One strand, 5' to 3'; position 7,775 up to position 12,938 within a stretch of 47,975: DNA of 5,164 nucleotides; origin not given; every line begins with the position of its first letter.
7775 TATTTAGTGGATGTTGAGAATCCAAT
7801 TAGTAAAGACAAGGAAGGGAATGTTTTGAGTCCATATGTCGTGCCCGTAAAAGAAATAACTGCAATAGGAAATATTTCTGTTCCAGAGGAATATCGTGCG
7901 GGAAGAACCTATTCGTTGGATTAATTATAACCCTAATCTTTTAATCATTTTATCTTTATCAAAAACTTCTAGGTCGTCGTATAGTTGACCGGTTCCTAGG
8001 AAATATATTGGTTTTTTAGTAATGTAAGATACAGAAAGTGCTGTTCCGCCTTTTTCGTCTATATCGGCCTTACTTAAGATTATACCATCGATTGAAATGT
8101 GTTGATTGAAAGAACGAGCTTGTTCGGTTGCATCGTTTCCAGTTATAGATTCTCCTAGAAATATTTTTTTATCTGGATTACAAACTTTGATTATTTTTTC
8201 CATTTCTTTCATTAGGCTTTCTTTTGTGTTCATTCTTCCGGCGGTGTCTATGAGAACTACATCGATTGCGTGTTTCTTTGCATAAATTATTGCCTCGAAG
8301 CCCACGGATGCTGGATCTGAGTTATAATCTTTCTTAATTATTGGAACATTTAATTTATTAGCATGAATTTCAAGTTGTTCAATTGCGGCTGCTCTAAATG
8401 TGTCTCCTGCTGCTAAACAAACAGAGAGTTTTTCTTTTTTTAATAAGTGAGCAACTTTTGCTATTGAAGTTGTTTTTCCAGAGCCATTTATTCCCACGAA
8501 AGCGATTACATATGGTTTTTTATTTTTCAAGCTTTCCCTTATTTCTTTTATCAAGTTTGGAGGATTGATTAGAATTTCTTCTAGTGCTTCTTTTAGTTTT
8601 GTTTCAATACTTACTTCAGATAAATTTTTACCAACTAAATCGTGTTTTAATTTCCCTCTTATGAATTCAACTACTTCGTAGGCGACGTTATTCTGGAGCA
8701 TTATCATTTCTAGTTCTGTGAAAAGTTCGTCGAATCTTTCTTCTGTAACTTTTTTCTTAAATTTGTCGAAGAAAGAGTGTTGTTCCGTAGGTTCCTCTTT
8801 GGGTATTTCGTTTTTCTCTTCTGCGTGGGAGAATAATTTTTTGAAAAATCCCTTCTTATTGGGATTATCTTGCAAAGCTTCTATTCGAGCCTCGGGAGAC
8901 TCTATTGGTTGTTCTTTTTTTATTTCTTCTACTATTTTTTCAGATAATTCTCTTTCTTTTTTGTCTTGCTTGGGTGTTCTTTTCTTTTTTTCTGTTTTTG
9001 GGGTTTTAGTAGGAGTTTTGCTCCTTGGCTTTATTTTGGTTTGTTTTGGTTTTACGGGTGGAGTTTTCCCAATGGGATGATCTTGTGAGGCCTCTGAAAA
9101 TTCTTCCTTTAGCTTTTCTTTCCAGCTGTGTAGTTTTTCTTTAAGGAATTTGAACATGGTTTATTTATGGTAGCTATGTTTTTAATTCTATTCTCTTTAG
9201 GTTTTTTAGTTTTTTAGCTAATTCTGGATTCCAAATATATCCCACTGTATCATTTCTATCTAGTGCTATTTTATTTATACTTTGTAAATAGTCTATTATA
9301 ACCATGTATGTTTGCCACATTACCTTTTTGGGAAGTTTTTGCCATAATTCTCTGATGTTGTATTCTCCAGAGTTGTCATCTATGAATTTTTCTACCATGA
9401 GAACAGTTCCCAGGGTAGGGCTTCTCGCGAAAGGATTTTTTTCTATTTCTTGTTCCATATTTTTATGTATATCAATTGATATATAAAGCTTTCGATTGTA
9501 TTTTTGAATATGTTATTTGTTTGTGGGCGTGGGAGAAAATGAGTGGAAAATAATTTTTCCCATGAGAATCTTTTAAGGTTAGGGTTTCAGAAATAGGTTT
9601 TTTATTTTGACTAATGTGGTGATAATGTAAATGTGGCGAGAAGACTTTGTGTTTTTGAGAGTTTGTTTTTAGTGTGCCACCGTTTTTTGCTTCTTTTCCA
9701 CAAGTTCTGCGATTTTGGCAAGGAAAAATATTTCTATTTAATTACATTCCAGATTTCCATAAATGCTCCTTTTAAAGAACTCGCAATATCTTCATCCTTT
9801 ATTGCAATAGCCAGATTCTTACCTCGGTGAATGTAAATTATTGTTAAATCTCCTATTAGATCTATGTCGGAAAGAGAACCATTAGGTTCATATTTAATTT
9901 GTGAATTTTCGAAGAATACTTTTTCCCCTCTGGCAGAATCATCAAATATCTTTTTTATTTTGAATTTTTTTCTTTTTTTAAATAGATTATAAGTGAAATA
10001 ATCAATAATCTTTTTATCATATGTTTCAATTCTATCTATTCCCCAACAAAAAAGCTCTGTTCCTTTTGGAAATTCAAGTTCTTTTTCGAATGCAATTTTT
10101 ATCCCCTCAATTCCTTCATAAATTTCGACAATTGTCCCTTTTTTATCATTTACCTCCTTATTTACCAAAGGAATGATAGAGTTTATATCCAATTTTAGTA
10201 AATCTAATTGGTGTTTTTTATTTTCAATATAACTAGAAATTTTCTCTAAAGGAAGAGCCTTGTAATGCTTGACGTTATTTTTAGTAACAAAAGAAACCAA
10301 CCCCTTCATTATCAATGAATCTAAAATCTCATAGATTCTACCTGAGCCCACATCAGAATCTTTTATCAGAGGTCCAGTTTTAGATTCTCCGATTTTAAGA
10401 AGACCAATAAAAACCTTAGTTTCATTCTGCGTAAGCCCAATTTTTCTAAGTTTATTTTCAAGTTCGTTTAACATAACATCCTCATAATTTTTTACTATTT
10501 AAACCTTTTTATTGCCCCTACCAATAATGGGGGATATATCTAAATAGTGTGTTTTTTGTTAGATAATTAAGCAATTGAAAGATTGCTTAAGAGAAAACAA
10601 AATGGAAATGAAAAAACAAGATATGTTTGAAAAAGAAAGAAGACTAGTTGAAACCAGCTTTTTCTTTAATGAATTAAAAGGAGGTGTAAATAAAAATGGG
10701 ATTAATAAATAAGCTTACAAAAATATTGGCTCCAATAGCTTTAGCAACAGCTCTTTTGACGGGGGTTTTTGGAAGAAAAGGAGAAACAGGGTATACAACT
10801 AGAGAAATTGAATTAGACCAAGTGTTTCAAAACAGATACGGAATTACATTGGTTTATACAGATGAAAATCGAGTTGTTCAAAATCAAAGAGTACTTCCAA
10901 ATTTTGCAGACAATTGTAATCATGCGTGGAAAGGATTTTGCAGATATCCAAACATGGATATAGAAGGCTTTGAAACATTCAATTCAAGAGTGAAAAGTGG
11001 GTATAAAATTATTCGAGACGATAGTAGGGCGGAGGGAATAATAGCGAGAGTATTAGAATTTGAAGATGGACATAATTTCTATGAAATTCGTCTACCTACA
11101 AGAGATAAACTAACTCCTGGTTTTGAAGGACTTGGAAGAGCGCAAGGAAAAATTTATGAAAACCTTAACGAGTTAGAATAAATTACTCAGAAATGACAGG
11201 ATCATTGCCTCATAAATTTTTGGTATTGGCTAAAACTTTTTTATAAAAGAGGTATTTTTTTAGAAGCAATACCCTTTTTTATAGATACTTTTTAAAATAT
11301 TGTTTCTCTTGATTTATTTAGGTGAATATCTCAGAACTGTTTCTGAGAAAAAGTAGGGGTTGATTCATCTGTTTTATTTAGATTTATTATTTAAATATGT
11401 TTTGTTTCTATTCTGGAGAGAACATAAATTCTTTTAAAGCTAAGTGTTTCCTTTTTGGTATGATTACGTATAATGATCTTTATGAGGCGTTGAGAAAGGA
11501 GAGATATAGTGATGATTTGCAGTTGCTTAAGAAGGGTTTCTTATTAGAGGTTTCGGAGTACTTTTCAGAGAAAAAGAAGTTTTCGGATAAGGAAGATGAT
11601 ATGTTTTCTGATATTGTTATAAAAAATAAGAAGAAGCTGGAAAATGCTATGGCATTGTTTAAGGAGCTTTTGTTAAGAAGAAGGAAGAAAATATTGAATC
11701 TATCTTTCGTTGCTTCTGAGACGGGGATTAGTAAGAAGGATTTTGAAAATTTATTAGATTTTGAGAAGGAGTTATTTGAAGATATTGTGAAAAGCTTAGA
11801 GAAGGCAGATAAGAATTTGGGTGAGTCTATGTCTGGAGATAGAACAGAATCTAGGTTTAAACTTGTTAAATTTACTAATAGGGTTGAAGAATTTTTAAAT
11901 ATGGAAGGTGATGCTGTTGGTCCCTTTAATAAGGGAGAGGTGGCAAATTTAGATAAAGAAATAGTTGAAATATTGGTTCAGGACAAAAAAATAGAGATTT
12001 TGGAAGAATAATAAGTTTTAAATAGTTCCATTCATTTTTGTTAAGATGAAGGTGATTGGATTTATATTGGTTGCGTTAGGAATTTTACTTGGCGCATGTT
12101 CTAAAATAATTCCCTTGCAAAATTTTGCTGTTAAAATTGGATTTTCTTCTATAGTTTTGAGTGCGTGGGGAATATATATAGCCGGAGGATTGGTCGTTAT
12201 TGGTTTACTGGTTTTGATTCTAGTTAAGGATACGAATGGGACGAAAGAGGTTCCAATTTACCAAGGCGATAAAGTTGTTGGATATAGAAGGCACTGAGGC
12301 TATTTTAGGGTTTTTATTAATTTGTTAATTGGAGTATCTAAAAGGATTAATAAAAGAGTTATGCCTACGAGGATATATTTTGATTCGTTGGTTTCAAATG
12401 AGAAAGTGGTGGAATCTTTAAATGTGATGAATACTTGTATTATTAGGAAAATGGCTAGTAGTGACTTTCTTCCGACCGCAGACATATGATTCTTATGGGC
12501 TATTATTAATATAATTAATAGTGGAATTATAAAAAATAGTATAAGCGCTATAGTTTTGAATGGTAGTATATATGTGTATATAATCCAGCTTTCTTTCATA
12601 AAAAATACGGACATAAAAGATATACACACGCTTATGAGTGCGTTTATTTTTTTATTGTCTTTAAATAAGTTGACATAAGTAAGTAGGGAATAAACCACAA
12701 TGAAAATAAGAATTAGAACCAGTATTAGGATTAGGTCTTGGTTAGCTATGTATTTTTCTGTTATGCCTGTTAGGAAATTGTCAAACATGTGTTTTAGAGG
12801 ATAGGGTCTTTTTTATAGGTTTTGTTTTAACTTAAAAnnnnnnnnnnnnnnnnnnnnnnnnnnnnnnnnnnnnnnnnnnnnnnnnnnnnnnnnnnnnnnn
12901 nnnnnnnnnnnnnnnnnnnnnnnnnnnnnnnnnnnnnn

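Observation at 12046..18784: Tandem array of paralogous polytopic membrane proteins with a constant C-terminal module and unrelated ectodomains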

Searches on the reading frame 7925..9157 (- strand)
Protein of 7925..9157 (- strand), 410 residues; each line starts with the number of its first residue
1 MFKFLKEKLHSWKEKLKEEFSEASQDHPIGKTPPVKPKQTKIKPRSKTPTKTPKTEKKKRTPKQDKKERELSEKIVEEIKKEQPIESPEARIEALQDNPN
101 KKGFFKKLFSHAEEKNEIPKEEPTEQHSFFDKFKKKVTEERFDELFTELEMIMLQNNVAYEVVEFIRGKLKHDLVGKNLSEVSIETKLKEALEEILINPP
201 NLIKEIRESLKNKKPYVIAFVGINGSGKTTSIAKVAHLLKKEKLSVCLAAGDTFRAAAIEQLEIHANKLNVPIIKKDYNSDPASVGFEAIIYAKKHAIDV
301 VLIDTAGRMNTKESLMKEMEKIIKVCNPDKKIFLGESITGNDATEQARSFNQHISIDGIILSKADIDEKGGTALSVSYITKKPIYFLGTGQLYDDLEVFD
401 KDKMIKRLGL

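Call 7: search_protein_families(library=pfam, max_evalue=0.01, proteins=[window:7925-9157:-])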
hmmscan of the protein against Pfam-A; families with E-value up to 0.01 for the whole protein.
window:7925-9157:- (410 aa): 11 families
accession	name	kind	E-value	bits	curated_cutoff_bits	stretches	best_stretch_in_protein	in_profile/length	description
PF00448.28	SRP54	-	6.9e-73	244.9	22.7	1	216-408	2-194/196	SRP54-type protein, GTPase domain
PF02881.24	SRP54_N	-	1e-08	35.7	22.4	1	130-195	9-74/75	SRP54-type protein, helical bundle domain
PF13207.12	AAA_17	-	7.8e-06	26.6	27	1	221-334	1-108/136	AAA domain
PF13604.12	AAA_30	-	3.7e-05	24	27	1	214-313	17-104/191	AAA domain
PF13401.12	AAA_22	-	0.00014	22.6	27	1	215-325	5-107/130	AAA domain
PF05970.20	PIF1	-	0.0033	17.5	25.9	1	202-337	9-142/223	PIF1-like helicase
PF03266.21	NTPase_1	-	0.0034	17.7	23.9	0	221-247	5-31/168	NTPase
PF25199.1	nSTAND_NTPase5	-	0.0041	17.4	34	0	201-251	27-78/145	Novel STAND NTPase 5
PF03205.20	MobB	-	0.0053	17.1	26.6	0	217-248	1-32/133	Molybdopterin guanine dinucleotide synthesis protein B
PF01583.26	APS_kinase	-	0.0062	17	21.1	0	215-264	2-51/152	Adenylylsulphate kinase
PF00005.33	ABC_tran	-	0.0081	17.2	25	0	213-293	9-80/137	ABC transporter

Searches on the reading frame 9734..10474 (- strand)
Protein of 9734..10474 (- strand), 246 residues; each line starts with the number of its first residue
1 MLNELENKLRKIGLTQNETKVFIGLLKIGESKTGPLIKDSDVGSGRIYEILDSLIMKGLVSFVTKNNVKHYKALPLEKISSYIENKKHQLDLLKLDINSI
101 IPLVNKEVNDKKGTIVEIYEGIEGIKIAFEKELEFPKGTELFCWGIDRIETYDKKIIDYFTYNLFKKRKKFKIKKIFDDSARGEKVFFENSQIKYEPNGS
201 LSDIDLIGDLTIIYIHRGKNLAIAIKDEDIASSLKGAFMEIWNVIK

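Call 7: search_protein_families(library=pfam, max_evalue=0.01, proteins=[window:9734-10474:-])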
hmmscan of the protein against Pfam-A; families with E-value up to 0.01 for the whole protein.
window:9734-10474:- (246 aa): 1 family
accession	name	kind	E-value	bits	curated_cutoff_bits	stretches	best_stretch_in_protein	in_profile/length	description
PF01978.25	TrmB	-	5.1e-13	49.1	25.6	1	9-77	1-68/68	Sugar-specific transcriptional regulator TrmB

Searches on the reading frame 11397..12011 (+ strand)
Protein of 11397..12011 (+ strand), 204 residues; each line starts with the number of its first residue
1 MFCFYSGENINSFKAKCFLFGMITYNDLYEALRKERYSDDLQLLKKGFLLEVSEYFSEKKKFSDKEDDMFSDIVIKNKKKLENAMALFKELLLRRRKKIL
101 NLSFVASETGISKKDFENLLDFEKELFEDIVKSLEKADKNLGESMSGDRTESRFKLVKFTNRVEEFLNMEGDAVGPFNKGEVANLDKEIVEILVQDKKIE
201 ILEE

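Call 6: search_protein_families(library=pfam, max_evalue=1, proteins=[window:11397-12011:+])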
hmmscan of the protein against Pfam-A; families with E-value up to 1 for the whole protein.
window:11397-12011:+ (204 aa): 2 families
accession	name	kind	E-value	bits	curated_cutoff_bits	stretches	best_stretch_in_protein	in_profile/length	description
PF22090.1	Gins51_C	-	0.00037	20.6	27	1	157-197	3-43/48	Gins51, C-terminal domain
PF05916.17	Sld5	-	0.0024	18.5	22.3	1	29-141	8-101/102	GINS complex protein helical bundle domain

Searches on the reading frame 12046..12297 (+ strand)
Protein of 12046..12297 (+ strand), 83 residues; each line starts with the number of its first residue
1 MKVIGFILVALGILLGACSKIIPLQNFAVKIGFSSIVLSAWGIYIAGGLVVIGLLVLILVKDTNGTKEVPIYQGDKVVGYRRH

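Call 6: search_protein_families(library=pfam, max_evalue=1, proteins=[window:12046-12297:+])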
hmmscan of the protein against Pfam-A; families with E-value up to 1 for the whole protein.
window:12046-12297:+ (83 aa): 1 family
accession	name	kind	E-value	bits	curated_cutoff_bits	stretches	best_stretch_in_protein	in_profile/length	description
PF22570.1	LiaF-TM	-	0.22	12.8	27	1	4-66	2-70/98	LiaF transmembrane domain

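Call 76: search_protein_families(library=ncbifam, max_evalue=0.1, proteins=[window:12046-12297:+])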
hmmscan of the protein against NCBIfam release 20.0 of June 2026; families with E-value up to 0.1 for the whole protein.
window:12046-12297:+ (83 aa): 1 family
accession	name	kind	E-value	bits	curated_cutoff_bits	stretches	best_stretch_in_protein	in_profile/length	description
NF050116.1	cyt_aa3_Actin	exception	0.047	12.5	880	1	4-55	60-111/522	aa3-type cytochrome oxidase subunit I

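Call 77: search_protein_families(library=phrogs, max_evalue=0.1, proteins=[window:12046-12297:+])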
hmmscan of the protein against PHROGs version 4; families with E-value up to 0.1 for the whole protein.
window:12046-12297:+ (83 aa): 0 families

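Call 106: search_protein_families(library=padloc, max_evalue=0.01, proteins=[window:12046-12297:+])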
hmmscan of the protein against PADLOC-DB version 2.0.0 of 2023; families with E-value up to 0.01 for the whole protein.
window:12046-12297:+ (83 aa): 0 families

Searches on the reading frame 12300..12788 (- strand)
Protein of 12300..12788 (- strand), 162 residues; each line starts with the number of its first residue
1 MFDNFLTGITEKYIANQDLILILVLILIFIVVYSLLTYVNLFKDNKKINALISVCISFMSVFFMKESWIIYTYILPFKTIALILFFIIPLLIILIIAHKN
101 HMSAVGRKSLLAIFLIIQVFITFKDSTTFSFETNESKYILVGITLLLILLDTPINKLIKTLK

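Call 6: search_protein_families(library=pfam, max_evalue=1, proteins=[window:12300-12788:-])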
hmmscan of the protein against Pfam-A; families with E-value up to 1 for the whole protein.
window:12300-12788:- (162 aa): 0 families

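Call 76: search_protein_families(library=ncbifam, max_evalue=0.1, proteins=[window:12300-12788:-])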
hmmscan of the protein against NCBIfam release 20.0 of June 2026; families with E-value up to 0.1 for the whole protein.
window:12300-12788:- (162 aa): 1 family
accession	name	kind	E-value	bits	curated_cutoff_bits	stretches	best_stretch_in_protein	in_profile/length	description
NF033853.2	KPN_two_small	subfamily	0.026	14.1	33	1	19-39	4-24/37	small membrane protein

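Call 77: search_protein_families(library=phrogs, max_evalue=0.1, proteins=[window:12300-12788:-])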
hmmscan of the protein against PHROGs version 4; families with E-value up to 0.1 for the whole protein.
window:12300-12788:- (162 aa): 0 families

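Call 106: search_protein_families(library=padloc, max_evalue=0.01, proteins=[window:12300-12788:-])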
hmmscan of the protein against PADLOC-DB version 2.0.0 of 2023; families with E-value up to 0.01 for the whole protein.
window:12300-12788:- (162 aa): 0 families
